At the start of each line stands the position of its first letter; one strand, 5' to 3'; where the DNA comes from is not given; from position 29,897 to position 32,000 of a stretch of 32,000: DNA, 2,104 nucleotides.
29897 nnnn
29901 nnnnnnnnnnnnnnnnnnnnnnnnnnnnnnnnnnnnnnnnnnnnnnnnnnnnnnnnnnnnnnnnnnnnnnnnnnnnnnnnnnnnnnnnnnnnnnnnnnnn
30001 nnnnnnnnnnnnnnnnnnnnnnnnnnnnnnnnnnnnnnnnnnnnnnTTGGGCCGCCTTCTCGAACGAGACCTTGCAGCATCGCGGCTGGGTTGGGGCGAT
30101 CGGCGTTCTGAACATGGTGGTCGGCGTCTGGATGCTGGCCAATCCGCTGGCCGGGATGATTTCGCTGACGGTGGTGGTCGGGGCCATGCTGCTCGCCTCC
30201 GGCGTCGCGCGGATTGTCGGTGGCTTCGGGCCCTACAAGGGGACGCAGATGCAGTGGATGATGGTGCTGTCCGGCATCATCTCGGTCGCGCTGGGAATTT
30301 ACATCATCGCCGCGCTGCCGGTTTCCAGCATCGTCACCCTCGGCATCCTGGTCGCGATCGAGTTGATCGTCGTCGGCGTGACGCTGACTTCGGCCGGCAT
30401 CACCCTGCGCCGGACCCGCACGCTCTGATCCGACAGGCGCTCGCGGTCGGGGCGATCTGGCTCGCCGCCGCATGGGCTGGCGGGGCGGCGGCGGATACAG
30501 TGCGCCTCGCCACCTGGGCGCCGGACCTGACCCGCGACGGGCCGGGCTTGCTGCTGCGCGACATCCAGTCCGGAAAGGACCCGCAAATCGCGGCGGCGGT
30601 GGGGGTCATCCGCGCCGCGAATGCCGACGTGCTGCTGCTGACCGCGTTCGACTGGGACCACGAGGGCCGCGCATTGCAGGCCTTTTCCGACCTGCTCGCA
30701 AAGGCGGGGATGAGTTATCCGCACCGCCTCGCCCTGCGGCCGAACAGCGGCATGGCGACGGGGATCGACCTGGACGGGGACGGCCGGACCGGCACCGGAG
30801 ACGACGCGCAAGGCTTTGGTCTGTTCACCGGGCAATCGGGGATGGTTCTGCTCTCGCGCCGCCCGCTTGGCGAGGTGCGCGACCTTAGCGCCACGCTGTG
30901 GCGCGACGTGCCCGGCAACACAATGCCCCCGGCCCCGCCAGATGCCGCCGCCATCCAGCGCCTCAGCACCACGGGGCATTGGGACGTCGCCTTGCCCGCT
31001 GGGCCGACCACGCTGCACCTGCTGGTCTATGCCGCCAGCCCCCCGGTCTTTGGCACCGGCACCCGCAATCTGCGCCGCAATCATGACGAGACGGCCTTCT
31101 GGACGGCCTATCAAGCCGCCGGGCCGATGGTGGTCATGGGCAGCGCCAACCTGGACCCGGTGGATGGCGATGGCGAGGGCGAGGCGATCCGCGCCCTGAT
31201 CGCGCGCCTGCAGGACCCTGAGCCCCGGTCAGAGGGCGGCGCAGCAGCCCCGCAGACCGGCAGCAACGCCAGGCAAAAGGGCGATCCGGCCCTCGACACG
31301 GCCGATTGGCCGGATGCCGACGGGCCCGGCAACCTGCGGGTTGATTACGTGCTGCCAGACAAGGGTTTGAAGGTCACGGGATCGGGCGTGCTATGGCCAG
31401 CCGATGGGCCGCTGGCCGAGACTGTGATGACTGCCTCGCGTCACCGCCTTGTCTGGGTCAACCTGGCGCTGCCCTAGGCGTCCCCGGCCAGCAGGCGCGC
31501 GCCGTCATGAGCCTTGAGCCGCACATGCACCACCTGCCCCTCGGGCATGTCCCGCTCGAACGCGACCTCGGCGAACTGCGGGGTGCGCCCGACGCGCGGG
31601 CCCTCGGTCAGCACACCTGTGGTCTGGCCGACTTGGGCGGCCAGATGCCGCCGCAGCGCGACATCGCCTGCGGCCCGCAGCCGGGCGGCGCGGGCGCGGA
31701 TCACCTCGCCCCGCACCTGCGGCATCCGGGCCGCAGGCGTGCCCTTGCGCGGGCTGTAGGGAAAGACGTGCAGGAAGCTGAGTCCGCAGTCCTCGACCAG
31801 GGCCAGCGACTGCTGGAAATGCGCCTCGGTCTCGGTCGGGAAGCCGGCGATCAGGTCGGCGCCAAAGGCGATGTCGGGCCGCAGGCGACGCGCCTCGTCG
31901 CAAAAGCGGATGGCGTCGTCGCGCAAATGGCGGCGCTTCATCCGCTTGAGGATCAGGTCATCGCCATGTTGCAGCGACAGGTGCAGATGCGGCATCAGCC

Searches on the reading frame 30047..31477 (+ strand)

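Call 12: search_protein_families(library=pfam, proteins=[window:30047-31477:+], max_evalue=0.001)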
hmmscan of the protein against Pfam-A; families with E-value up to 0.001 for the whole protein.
window:30047-31477:+ (476 aa): 1 family
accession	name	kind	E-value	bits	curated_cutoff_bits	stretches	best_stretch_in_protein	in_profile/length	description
PF03372.29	Exo_endo_phos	-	3.7e-17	63.2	24.5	1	176-466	14-225/225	Endonuclease/Exonuclease/phosphatase family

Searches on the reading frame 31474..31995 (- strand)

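Call 12: search_protein_families(library=pfam, proteins=[window:31474-31995:-], max_evalue=0.001)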
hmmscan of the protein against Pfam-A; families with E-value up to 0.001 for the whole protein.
window:31474-31995:- (173 aa): 1 family
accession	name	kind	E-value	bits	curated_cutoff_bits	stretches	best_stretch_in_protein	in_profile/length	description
PF04055.27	Radical_SAM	-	3.2e-08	34.4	29.5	1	3-66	104-165/166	Radical SAM superfamily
